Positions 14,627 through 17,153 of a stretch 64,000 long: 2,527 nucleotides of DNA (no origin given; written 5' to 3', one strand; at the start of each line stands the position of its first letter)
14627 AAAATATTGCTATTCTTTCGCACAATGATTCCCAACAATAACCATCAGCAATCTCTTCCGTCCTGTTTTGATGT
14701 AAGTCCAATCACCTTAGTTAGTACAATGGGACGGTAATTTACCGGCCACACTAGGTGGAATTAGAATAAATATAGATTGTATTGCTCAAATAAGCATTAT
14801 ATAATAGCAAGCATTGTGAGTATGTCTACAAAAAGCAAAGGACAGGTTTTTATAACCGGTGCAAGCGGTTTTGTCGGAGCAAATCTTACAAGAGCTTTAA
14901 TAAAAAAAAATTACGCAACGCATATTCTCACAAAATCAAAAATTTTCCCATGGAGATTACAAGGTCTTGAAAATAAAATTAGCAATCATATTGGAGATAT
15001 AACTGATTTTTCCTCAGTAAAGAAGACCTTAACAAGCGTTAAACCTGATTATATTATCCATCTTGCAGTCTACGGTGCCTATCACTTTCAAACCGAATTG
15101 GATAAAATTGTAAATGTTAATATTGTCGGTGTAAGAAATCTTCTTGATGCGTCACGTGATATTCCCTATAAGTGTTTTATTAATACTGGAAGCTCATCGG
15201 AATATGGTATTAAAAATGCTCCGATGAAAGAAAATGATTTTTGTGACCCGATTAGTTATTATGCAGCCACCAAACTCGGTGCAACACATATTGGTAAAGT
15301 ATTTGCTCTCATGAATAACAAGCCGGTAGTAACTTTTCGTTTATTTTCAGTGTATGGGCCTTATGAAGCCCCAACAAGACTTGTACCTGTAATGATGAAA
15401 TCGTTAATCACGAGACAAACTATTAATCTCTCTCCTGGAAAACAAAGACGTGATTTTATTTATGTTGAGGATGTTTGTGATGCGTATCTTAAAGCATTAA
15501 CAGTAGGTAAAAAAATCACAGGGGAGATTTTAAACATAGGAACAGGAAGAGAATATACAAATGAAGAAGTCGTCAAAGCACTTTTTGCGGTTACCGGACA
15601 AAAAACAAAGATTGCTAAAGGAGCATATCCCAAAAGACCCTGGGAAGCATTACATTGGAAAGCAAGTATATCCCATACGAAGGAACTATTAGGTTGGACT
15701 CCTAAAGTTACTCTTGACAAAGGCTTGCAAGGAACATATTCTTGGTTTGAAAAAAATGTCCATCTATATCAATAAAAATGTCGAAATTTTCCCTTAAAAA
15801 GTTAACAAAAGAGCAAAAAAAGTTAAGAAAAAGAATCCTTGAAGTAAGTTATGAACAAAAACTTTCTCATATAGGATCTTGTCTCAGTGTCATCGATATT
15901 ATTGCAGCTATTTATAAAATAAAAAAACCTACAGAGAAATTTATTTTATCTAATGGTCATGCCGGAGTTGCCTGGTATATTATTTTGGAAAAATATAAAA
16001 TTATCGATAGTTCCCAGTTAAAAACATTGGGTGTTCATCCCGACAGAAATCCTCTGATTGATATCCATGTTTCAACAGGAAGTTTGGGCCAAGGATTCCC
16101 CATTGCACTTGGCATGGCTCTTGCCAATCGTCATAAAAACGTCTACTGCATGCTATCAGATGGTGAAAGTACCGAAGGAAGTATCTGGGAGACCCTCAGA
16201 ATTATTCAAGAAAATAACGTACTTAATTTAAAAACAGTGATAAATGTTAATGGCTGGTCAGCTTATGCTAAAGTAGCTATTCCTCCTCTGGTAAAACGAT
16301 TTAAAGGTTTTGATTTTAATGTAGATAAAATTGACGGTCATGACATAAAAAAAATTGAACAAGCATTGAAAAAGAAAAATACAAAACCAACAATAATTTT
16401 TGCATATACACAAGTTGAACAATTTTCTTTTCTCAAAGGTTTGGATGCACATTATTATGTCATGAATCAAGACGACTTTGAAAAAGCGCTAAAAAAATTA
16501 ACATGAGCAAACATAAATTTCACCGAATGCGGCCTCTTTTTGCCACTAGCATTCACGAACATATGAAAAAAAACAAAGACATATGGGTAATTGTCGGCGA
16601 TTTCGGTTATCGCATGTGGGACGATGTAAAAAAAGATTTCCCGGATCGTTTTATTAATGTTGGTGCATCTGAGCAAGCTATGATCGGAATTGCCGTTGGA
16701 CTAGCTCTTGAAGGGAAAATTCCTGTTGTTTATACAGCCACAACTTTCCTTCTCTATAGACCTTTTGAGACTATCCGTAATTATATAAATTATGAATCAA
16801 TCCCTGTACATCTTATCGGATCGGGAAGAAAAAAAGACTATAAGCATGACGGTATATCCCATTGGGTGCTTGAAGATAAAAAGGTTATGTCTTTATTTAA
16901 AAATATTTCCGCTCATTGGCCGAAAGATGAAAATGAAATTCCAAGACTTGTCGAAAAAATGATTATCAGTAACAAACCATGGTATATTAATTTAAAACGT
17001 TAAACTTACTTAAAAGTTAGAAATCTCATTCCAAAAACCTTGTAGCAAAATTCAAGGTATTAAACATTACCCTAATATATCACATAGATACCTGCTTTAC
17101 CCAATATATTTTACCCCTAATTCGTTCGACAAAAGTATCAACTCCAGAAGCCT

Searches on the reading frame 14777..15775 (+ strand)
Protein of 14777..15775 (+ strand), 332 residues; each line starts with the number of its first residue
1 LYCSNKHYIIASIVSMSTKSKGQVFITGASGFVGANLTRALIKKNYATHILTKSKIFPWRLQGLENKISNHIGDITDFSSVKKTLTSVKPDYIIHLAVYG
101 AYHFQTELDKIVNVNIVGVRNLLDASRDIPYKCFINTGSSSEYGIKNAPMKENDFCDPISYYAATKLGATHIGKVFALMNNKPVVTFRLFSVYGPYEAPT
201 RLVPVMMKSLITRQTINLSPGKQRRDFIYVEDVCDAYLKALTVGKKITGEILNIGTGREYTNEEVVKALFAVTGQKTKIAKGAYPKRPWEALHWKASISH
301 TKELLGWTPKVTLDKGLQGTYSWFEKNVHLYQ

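Call 8: search_protein_families(library=pfam, proteins=[window:14777-15775:+], max_evalue=0.001)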
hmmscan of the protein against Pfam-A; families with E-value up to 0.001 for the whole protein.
window:14777-15775:+ (332 aa): 7 families
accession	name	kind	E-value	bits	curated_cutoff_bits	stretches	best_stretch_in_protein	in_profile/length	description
PF01370.27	Epimerase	-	1.4e-46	159.3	20.9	1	24-255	1-240/240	NAD dependent epimerase/dehydratase family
PF16363.11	GDP_Man_Dehyd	-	1.5e-44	153.3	27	1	25-318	1-330/332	GDP-mannose 4,6 dehydratase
PF01073.25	3Beta_HSD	-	2.1e-16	60.2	22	1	26-240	2-228/280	3-beta hydroxysteroid dehydrogenase/isomerase family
PF04321.23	RmlD_sub_bind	-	6.1e-15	55.5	27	1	23-275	2-233/287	RmlD substrate binding domain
PF02719.21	Polysacc_synt_2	-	4.7e-10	39.6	20.2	1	24-278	1-252/293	Polysaccharide biosynthesis protein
PF07993.18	NAD_binding_4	-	7.9e-07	28.9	20.1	0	87-143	86-141/258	Male sterility protein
PF05368.20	NmrA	-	0.00033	20.8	27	0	21-54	2-35/298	NmrA-like family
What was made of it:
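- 14777..15775 (+): Extended SDR (NDP-sugar epimerase/dehydratase/reductase family), a conserved cassette member. It is divergently transcribed here (317 aa from the ATG at 14822). PF01370 E 1e-46 (call 8).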

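Call 19: search_protein_families(library=ncbifam, proteins=[window:14777-15775:+], max_evalue=0.001)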
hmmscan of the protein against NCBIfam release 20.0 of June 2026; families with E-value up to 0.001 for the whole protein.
window:14777-15775:+ (332 aa): 28 families (the best 25 are shown)
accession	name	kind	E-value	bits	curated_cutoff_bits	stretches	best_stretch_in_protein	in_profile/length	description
TIGR04180.1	EDH_00030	hypoth_equivalog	6.5e-39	133.8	475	1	24-311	1-296/297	NAD-dependent 4,6-dehydratase LegB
TIGR01181.1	dTDP_gluc_dehyt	equivalog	7.8e-39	133.6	365.1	1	24-329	2-316/321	dTDP-glucose 4,6-dehydratase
TIGR01179.1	galE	equivalog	6.7e-30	104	262.3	2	24-195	2-179/332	UDP-glucose 4-epimerase GalE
TIGR02197.1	heptose_epim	equivalog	4.4e-27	95.1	274.6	1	25-323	2-312/316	ADP-glyceromanno-heptose 6-epimerase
NF007582.0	PRK10217.1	equivalog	5.6e-24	84.9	698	1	23-327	3-334/355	dTDP-glucose 4,6-dehydratase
NF007490.0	PRK10084.1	subfamily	7.1e-23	81.2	649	2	152-328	157-338/361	dTDP-glucose 4,6-dehydratase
TIGR02622.1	CDP_4_6_dhtase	equivalog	3.5e-20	72.5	278.45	1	22-326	5-332/352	CDP-glucose 4,6-dehydratase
NF011728.1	PRK15181.1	equivalog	1.9e-19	69.9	760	1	24-329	18-343/348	Vi polysaccharide biosynthesis UDP-N-acetylglucosaminuronic acid C-4 epimerase TviC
NF047922.1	GDPFucSynFcl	equivalog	6.4e-16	58.7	500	1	22-328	3-305/308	GDP-L-fucose synthase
TIGR03466.1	HpnA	hypoth_equivalog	1e-14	54.2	367.65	1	23-315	2-284/327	hopanoid-associated sugar epimerase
NF042422.1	oxyalk_red_OleD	equivalog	4.8e-14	52.5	580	1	23-276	2-253/329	2-alkyl-3-oxoalkanoate reductase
NF007956.0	PRK10675.1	subfamily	1.1e-13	51.1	394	2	221-329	227-334/338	UDP-glucose 4-epimerase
NF008360.0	PRK11150.1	equivalog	1.5e-13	50.6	452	1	24-286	2-266/310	ADP-glyceromanno-heptose 6-epimerase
TIGR01472.1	gmd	equivalog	1.7e-13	50.5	415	1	24-191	3-184/342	GDP-mannose 4,6-dehydratase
TIGR01214.1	rmlD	equivalog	2.3e-13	49.9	224.05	1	24-217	2-174/285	dTDP-4-dehydrorhamnose reductase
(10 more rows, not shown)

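Call 42: search_solved_structures(query=window:14777-15775:+, max_evalue=1e-10)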
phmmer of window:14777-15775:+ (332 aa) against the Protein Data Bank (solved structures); distinct sequences matched with E-value up to 1e-10: 60.
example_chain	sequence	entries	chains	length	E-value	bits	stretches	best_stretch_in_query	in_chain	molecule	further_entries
6zl6_A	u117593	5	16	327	8.5e-32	113.9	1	24-325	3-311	Epimerase domain-containing protein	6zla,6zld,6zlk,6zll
6zlj_A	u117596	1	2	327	3.1e-31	112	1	24-325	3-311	Epimerase domain-containing protein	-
6pmh_A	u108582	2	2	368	3.7e-31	111.8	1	24-330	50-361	UDP-glucose 4-epimerase related protein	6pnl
2hun_A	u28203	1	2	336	2.9e-29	105.6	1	24-328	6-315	336aa long hypothetical dTDP-glucose 4,6-dehydratase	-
4zrm_A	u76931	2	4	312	6.9e-28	101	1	23-327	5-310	UDP-glucose 4-epimerase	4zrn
6vlo_A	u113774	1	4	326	3.5e-26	95.4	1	23-331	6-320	Putative dTDP-D-glucose 4,6-dehydratase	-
6kv9_A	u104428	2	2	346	8.9e-26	94.1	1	20-327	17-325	MoeE5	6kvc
6bi4_A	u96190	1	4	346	4.5e-25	91.8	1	23-329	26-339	dTDP-glucose 4,6-dehydratase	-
8du1_A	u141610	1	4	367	1.7e-24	89.9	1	151-327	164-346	dTDP-glucose 4,6-dehydratase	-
5u4q_A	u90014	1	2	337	1.3e-22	83.7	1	24-325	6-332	dTDP-glucose 4,6-dehydratase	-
2pk3_A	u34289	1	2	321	2.2e-22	82.9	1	24-317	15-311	GDP-6-deoxy-D-lyxo-4-hexulose reductase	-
3vps_A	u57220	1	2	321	2.4e-22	82.8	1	21-326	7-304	NAD-dependent epimerase/dehydratase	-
8vr2_A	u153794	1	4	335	6.1e-22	81.5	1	23-328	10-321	NAD-dependent epimerase/dehydratase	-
8shh_A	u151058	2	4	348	9.1e-22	80.9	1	19-331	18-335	dTDP-glucose 4,6-dehydratase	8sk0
1g1a_A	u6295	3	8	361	2.4e-20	76.3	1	154-328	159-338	DTDP-D-GLUCOSE 4,6-DEHYDRATASE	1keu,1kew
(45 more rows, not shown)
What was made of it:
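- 14777..15775 (+): Best PDB matches are UDP-GlcA 4-epimerase 6zl6 and dTDP-Glc 4,6-dehydratases (call 42).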

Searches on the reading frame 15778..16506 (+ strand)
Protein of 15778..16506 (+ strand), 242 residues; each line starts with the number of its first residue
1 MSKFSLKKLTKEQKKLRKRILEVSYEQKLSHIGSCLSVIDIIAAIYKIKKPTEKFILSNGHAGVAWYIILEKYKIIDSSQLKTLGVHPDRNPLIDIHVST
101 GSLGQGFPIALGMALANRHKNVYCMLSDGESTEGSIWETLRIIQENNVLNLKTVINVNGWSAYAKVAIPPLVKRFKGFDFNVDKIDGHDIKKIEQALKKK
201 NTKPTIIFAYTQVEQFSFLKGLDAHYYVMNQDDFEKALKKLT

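Call 8: search_protein_families(library=pfam, proteins=[window:15778-16506:+], max_evalue=0.001)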
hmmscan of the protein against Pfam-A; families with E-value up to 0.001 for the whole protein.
window:15778-16506:+ (242 aa): 4 families
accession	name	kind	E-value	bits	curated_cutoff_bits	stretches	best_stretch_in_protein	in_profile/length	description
PF00456.26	Transketolase_N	-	1.1e-13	51.3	22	1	31-236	24-270/334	Transketolase, thiamine diphosphate binding domain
PF13292.11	DXP_synthase_N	-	3e-13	50.1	21.2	1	3-166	12-179/274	1-deoxy-D-xylulose-5-phosphate synthase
PF02775.26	TPP_enzyme_C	-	1.8e-06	28.3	21.9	1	97-163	24-87/151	Thiamine pyrophosphate enzyme, C-terminal TPP binding domain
PF09364.15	XFP_N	-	0.00045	19.6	23.7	0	100-197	139-244/364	XFP N-terminal domain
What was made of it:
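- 15778..16506 (+): Split transketolase, N-terminal (ThDP/PP) subunit. Conserved cassette member. PF00456 and PF13292 (call 8).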

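Call 19: search_protein_families(library=ncbifam, proteins=[window:15778-16506:+], max_evalue=0.001)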
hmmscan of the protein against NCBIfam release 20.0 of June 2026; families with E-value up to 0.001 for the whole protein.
window:15778-16506:+ (242 aa): 16 families
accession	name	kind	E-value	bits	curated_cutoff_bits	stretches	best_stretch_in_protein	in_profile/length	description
NF004559.0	PRK05899.2-5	equivalog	1.1e-42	146.1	488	1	5-241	14-279/627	transketolase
NF004556.0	PRK05899.2-2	equivalog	1.5e-26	92.9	575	1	3-241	11-276/639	transketolase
TIGR00232.1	tktlase_bact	equivalog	8.3e-17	60.8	682.25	1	31-240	22-272/654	transketolase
NF004558.0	PRK05899.2-4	equivalog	1.2e-16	60.3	788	1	53-241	57-270/651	transketolase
TIGR00204.1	dxs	equivalog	6.8e-09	34.8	465.95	1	4-161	13-174/616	1-deoxy-D-xylulose-5-phosphate synthase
NF003933.0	PRK05444.2-2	equivalog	1e-07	30.9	395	1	3-207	19-243/606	1-deoxy-D-xylulose-5-phosphate synthase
TIGR03182.1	PDH_E1_alph_y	equivalog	3.1e-07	29.6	393.85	1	101-200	110-216/315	pyruvate dehydrogenase (acetyl-transferring) E1 component subunit alpha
NF003616.0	PRK05261.1-1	subfamily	3.9e-07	28.7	777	1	88-162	127-205/788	phosphoketolase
NF005760.0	PRK07586.1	equivalog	3.9e-06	26.1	363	1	97-141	381-427/514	acetolactate synthase large subunit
NF008968.0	PRK12315.1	subfamily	5.5e-05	21.6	510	1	3-161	15-177/582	1-deoxy-D-xylulose-5-phosphate synthase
NF009122.0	PRK12474.1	subfamily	0.00014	20.8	835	1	90-139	378-429/518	hypothetical protein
NF005470.0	PRK07064.1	equivalog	0.00017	20.8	495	1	91-148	397-453/552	thiamine pyrophosphate-binding protein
NF006203.0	PRK08327.1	equivalog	0.00017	20.3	456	1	99-165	430-496/571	thiamine pyrophosphate-requiring protein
NF004772.0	PRK06112.1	subfamily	0.00033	19.1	673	1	102-163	438-496/578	acetolactate synthase catalytic subunit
TIGR03181.1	PDH_E1_alph_x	equivalog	0.00059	18.8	411.35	1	106-199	131-227/341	pyruvate dehydrogenase (acetyl-transferring) E1 component subunit alpha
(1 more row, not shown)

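Call 43: search_solved_structures(query=window:15778-16506:+, max_evalue=0.001)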
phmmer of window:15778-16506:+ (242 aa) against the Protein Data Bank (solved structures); distinct sequences matched with E-value up to 0.001: 38.
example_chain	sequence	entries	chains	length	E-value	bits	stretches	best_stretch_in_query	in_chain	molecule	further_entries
6yak_AAA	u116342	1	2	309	1.8e-21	79.7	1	14-219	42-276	N-terminal component of the split chain transketolase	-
3ooy_A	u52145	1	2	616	4.1e-16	62.2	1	14-211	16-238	Transketolase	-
3mos_A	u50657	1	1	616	4.8e-16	61.9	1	15-211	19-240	Transketolase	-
6rjb_A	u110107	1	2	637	5.1e-16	61.8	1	15-211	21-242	Transketolase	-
4kxu_A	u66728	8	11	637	5.2e-16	61.8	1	15-211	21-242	Transketolase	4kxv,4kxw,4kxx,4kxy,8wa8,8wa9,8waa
6ha3_A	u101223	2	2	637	1.4e-15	60.4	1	15-211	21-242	Transketolase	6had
3m34_A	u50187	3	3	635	1.5e-11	47.2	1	22-215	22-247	Transketolase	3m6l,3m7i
3l84_A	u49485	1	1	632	1.7e-11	47.1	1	24-215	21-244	Transketolase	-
3uk1_A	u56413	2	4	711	2.4e-07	33.5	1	53-236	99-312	Transketolase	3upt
8r3s_A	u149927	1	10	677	7.1e-07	31.9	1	53-212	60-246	Transketolase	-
4xeu_A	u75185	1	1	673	2.8e-06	30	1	53-212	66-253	Transketolase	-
3kom_A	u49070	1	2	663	8.1e-06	28.5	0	53-118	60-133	Transketolase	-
5vrb_A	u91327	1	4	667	1.2e-05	27.9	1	53-217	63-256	Transketolase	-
8r3o_A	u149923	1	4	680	3.4e-05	26.4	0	52-211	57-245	Transketolase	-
9tme_A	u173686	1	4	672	3.6e-05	26.4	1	53-235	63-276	transketolase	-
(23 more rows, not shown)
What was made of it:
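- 15778..16506 (+): Best PDB match is split-chain transketolase 6yak, E 1.8e-21 (call 43).
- On Transketolase (ThDP-dependent, split form): The best PDB match is split transketolase 6yak (call 43).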

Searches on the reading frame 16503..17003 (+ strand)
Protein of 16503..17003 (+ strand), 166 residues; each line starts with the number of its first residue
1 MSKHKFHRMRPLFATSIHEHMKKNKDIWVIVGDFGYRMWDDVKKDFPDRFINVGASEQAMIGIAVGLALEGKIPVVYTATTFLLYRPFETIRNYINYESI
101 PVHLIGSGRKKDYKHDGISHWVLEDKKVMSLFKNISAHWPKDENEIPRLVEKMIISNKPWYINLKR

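Call 8: search_protein_families(library=pfam, proteins=[window:16503-17003:+], max_evalue=0.001)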
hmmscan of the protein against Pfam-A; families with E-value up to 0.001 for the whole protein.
window:16503-17003:+ (166 aa): 1 family
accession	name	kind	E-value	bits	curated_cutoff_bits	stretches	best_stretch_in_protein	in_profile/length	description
PF02779.29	Transket_pyr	-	6.3e-20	72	27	1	9-166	5-169/174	Transketolase, pyrimidine binding domain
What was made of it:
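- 16503..17003 (+): Split transketolase, Pyr-domain subunit. It is truncated to 166 aa and has no Transketolase_C domain. PF02779 E 6e-20 (call 8).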

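Call 19: search_protein_families(library=ncbifam, proteins=[window:16503-17003:+], max_evalue=0.001)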
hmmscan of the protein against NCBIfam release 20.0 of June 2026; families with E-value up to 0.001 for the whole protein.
window:16503-17003:+ (166 aa): 6 families
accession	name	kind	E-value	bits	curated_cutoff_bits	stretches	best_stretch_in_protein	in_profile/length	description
NF004559.0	PRK05899.2-5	equivalog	9.3e-19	67.1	488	1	10-166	321-476/627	transketolase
TIGR00204.1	dxs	equivalog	1.3e-10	40.5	465.95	1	8-151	311-453/616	1-deoxy-D-xylulose-5-phosphate synthase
NF008968.0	PRK12315.1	subfamily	1e-09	37.3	510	1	11-151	283-421/582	1-deoxy-D-xylulose-5-phosphate synthase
NF003933.0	PRK05444.2-2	equivalog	2.8e-08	32.7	395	1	15-158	301-443/606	1-deoxy-D-xylulose-5-phosphate synthase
NF006667.0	PRK09212.1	subfamily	0.00041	19.4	321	1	11-80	8-83/327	pyruvate dehydrogenase complex E1 component subunit beta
TIGR00232.1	tktlase_bact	equivalog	0.00053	18.5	682.25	1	42-155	390-502/654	transketolase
